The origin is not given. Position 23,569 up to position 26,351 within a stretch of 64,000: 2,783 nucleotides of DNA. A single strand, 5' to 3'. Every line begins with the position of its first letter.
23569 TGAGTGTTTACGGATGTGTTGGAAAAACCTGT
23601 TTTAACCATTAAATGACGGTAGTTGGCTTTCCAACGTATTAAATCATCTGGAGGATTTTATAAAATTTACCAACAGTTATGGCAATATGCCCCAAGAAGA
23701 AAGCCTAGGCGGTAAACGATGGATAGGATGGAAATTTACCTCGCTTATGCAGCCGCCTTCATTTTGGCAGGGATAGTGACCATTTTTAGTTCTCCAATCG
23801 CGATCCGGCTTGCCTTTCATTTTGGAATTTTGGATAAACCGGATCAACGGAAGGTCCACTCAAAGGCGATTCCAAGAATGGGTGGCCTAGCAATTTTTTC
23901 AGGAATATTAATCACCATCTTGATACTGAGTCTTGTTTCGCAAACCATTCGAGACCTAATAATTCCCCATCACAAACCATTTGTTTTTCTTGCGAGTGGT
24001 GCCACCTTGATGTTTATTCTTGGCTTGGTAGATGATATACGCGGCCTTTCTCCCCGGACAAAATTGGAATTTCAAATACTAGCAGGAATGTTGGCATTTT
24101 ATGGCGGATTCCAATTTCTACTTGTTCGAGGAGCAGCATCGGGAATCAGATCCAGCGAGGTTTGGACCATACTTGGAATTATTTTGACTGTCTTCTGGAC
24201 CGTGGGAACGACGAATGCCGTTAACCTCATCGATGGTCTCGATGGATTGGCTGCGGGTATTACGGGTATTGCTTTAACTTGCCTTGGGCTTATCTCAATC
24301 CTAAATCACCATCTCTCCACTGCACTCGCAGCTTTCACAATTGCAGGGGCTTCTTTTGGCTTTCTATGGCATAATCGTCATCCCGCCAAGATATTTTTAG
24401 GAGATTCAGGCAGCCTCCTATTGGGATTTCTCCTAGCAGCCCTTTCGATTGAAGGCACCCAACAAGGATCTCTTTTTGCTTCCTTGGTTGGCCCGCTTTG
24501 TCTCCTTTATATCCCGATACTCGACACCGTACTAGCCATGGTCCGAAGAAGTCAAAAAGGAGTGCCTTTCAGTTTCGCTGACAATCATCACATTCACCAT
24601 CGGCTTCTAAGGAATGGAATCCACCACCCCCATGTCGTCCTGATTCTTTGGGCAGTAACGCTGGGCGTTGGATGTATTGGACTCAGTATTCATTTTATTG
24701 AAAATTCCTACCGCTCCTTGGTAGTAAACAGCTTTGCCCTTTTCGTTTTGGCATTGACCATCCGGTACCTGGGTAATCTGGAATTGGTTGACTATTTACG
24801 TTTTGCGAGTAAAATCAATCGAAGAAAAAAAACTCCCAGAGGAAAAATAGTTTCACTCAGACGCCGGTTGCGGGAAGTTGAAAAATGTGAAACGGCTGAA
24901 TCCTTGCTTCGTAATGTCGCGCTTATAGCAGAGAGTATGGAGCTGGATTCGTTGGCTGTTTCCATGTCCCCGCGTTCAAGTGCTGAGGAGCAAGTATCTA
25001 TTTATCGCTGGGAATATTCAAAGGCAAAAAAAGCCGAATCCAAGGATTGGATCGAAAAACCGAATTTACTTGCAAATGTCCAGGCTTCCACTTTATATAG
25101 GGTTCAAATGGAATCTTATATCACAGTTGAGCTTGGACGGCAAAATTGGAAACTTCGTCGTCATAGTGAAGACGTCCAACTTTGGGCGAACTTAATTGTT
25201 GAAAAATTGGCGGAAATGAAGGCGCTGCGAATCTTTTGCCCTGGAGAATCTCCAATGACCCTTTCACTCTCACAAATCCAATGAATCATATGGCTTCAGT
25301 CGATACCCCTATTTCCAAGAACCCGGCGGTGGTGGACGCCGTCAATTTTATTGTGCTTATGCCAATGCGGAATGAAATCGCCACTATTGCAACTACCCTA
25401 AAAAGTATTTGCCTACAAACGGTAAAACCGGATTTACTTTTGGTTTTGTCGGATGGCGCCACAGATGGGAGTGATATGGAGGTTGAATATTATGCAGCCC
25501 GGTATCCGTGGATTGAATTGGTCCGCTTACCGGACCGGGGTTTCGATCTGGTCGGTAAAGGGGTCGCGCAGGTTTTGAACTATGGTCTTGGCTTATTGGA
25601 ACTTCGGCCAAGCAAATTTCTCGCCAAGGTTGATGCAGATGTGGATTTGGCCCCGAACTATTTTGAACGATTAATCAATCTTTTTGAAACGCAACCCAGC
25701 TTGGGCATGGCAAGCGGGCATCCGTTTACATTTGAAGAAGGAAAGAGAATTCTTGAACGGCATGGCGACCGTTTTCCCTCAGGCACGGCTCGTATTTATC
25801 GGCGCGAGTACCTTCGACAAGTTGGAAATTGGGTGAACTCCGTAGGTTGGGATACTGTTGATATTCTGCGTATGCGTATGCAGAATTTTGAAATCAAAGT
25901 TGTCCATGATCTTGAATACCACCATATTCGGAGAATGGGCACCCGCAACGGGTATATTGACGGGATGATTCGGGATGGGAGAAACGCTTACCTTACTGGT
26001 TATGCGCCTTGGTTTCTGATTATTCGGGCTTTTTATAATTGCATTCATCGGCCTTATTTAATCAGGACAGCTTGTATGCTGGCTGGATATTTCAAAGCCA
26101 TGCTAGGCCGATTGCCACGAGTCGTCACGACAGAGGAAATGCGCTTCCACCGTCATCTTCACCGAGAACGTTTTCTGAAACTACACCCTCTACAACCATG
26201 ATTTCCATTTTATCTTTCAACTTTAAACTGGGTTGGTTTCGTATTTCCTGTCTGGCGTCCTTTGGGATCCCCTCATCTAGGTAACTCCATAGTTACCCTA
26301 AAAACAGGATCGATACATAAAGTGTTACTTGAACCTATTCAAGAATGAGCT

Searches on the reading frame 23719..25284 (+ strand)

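Call 62: search_protein_families(library=pfam, proteins=[window:23719-25284:+], max_evalue=0.0001)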
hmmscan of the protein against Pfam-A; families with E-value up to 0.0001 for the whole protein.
window:23719-25284:+ (521 aa): 1 family
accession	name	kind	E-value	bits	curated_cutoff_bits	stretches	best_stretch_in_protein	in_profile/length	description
PF00953.26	Glycos_transf_4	-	7.9e-40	136.9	27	1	91-246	4-159/160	Glycosyl transferase family 4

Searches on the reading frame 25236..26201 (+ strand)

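Call 62: search_protein_families(library=pfam, proteins=[window:25236-26201:+], max_evalue=0.0001)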
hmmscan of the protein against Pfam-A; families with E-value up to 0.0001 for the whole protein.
window:25236-26201:+ (321 aa): 1 family
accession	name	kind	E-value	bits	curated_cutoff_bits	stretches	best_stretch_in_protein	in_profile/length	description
PF00535.33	Glycos_transf_2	-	8.3e-11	42.5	23.3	1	40-184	2-132/168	Glycosyl transferase family 2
